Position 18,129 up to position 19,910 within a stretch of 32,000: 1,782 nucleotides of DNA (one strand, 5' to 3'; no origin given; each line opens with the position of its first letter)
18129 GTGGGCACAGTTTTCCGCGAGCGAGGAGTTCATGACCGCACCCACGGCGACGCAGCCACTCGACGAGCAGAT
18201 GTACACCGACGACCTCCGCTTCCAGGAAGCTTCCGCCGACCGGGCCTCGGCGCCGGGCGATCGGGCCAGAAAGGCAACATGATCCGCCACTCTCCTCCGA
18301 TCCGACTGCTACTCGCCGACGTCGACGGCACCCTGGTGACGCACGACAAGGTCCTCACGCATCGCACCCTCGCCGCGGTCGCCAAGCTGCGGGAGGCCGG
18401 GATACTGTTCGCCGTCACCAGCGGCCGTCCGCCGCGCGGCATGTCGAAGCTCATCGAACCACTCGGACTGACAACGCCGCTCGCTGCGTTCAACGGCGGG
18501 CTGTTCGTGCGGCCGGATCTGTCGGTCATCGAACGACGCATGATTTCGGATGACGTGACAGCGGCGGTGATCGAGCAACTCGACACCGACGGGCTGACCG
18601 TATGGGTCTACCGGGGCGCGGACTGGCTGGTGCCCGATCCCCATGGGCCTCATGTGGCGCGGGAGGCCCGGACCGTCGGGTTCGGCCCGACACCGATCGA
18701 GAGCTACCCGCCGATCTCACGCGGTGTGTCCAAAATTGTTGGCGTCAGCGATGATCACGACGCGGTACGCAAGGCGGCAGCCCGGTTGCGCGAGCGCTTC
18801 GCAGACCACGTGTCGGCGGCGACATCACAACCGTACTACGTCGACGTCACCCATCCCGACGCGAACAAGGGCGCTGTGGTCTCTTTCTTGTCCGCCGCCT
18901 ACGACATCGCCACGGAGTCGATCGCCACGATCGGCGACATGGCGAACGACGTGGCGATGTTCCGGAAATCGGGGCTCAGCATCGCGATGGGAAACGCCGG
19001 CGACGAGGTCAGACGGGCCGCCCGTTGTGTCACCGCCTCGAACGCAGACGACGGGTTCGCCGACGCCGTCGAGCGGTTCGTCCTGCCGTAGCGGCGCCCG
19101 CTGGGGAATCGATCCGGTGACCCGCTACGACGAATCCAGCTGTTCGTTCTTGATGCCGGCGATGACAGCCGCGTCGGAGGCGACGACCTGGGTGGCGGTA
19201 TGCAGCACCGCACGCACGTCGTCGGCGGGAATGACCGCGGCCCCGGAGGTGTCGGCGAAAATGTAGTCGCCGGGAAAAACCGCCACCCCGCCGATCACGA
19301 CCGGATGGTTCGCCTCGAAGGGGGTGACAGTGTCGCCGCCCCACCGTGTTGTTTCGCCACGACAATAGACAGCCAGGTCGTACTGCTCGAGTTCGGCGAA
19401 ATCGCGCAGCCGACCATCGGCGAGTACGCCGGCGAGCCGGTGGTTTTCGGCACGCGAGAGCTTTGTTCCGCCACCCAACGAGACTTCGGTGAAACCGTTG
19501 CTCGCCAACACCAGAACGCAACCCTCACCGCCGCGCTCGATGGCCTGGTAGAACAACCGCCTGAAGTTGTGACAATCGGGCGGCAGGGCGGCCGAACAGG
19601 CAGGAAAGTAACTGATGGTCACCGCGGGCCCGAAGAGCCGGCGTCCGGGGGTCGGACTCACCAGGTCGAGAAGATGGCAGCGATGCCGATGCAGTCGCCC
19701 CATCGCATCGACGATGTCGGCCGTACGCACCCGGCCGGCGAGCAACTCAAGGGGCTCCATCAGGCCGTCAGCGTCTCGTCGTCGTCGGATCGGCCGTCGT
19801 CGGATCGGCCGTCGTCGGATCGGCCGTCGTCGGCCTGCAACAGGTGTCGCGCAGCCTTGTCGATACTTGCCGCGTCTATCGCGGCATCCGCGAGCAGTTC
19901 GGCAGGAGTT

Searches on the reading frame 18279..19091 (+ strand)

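Call 27: search_protein_families(library=ncbifam, proteins=[window:18279-19091:+], max_evalue=0.00001)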
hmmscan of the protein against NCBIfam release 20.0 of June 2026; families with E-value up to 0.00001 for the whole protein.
window:18279-19091:+ (270 aa): 18 families
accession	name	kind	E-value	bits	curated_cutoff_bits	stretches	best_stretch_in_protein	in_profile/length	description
TIGR00099.1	Cof-subfamily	subfamily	4e-48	164.2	137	1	11-263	2-255/256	Cof-type HAD-IIB family hydrolase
NF007806.0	PRK10513.1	equivalog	1.6e-34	119.6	273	2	157-269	157-269/270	sugar-phosphatase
NF002245.0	PRK01158.1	equivalog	2.7e-24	85.8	198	1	178-268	140-229/233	phosphoglycolate phosphatase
NF011705.0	PRK15126.1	equivalog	5.7e-23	81.6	336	1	9-245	3-237/272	HMP-PP phosphatase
TIGR01487.1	Pglycolate_arch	equivalog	2.8e-22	79.7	122.75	2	185-259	136-210/215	phosphoglycolate phosphatase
TIGR01484.1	HAD-SF-IIB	subfamily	3.9e-22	79.4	41.8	2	10-87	1-79/221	HAD-IIB family hydrolase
NF007821.0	PRK10530.1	equivalog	6.2e-22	78.1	274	1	9-269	4-272/272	pyridoxal phosphatase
TIGR01482.1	SPP-subfamily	subfamily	6.9e-21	74.8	107.15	1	153-259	111-212/225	sucrose-phosphate phosphatase subfamily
NF045966.1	YcsE_rel_Pase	equivalog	1.1e-14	54.6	220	1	177-260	174-255/265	YcsE-related riboflavin metabolism phosphatase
NF008213.0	PRK10976.1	equivalog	1.7e-12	47.4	386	1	11-261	5-257/266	sugar/pyridoxal phosphate phosphatase YigL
TIGR01486.1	HAD-SF-IIB-MPGP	subfamily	1.6e-09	37.5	164.75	0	12-83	3-74/257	mannosyl-3-phosphoglycerate phosphatase family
TIGR01670.1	KdsC-phosphatas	subfamily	2.1e-08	34.3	106.95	1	196-258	76-138/154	3-deoxy-D-manno-octulosonate 8-phosphate phosphatase, YrbI family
NF001218.0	PRK00192.1-5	equivalog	9.5e-07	28.7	362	0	10-75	6-71/275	mannosyl-3-phosphoglycerate phosphatase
NF001216.0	PRK00192.1-2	equivalog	1.7e-06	27.7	353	0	8-79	6-78/275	mannosyl-3-phosphoglycerate phosphatase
TIGR02463.1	MPGP_rel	hypoth_equivalog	3.7e-06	26.9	282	0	11-82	2-72/216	mannosyl-3-phosphoglycerate phosphatase-related protein YedP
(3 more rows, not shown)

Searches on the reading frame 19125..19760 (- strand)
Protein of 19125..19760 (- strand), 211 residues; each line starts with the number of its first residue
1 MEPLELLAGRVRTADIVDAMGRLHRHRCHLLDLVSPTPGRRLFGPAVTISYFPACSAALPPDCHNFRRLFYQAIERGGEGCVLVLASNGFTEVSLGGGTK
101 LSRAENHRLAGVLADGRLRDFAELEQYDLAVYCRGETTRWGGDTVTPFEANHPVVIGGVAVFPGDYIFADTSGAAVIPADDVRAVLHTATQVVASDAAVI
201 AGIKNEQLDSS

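Call 27: search_protein_families(library=ncbifam, proteins=[window:19125-19760:-], max_evalue=0.00001)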
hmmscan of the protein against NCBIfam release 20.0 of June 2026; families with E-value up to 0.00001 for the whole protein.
window:19125-19760:- (211 aa): 10 families
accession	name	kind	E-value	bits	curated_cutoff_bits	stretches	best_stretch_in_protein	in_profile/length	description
NF006093.0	PRK08245.1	subfamily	5.1e-28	98.1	208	1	10-194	16-202/240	hypothetical protein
NF004850.0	PRK06201.1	subfamily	7.6e-24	84.4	231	1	11-210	26-210/222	hypothetical protein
NF005442.0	PRK07028.1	equivalog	4.8e-18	65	593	1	10-204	235-412/430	bifunctional hexulose-6-phosphate synthase/ribonuclease regulator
NF009399.0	PRK12764.1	equivalog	5.5e-16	58.7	444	1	28-199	296-466/501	fumarylacetoacetate hydrolase family protein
TIGR02798.1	ligK_PcmE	equivalog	3.1e-13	49.8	304.5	1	11-197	21-192/222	4-carboxy-4-hydroxy-2-oxoadipate aldolase/oxaloacetate decarboxylase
NF006731.0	PRK09262.1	equivalog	2.2e-12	47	179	1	38-198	51-199/229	4-carboxy-4-hydroxy-2-oxoadipate aldolase/oxaloacetate decarboxylase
NF006875.0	PRK09372.1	equivalog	4.7e-12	45.9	136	1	63-177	41-154/161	ribonuclease E activity regulator RraA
TIGR01935.1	NOT-MenG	subfamily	2e-11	44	123.8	1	70-176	44-149/150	RraA family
NF009134.0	PRK12487.1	equivalog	5.5e-09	35.9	196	1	72-176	50-153/161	putative 4-hydroxy-4-methyl-2-oxoglutarate aldolase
TIGR02998.1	RraA_entero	equivalog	2.6e-08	34.1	241.25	1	63-175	41-152/161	ribonuclease E activity regulator RraA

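Call 31: search_solved_structures(query=window:19125-19760:-, show_alignments=1)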
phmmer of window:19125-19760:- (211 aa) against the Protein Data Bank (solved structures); distinct sequences matched with E-value up to 0.001: 10.
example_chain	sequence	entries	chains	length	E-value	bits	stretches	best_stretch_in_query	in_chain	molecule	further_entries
5x15_A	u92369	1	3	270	1.8e-14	57.1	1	12-189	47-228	Putative transferase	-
3k4i_A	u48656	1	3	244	4.9e-09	39.4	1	13-204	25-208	uncharacterized protein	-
1j3l_A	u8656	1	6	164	7.7e-08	35.5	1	69-179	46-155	Demethylmenaquinone Methyltransferase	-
3noj_A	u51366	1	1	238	2.5e-07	33.8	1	67-191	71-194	4-carboxy-4-hydroxy-2-oxoadipate aldolase/oxaloacetate decarboxylase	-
3c8o_A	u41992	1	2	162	5e-07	32.8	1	63-178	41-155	Regulator of ribonuclease activity A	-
1q5x_A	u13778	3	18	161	8.1e-07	32.1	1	62-175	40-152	REGULATOR OF RNASE E ACTIVITY A | REGULATOR OF RIBONUCLEASE ACTIVITY A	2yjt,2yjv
1nxj_A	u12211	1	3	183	5e-06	29.5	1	63-176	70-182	Probable S-adenosylmethionine:2-demethylmenaquinone methyltransferase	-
2pcn_A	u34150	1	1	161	1.3e-05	28.2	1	67-179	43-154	S-adenosylmethionine:2-demethylmenaquinone methyltransferase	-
1vi4_A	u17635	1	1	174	9.8e-05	25.3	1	63-175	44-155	Regulator of ribonuclease activity A protein 1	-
5ir2_A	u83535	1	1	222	0.00018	24.5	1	90-189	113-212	Cellulase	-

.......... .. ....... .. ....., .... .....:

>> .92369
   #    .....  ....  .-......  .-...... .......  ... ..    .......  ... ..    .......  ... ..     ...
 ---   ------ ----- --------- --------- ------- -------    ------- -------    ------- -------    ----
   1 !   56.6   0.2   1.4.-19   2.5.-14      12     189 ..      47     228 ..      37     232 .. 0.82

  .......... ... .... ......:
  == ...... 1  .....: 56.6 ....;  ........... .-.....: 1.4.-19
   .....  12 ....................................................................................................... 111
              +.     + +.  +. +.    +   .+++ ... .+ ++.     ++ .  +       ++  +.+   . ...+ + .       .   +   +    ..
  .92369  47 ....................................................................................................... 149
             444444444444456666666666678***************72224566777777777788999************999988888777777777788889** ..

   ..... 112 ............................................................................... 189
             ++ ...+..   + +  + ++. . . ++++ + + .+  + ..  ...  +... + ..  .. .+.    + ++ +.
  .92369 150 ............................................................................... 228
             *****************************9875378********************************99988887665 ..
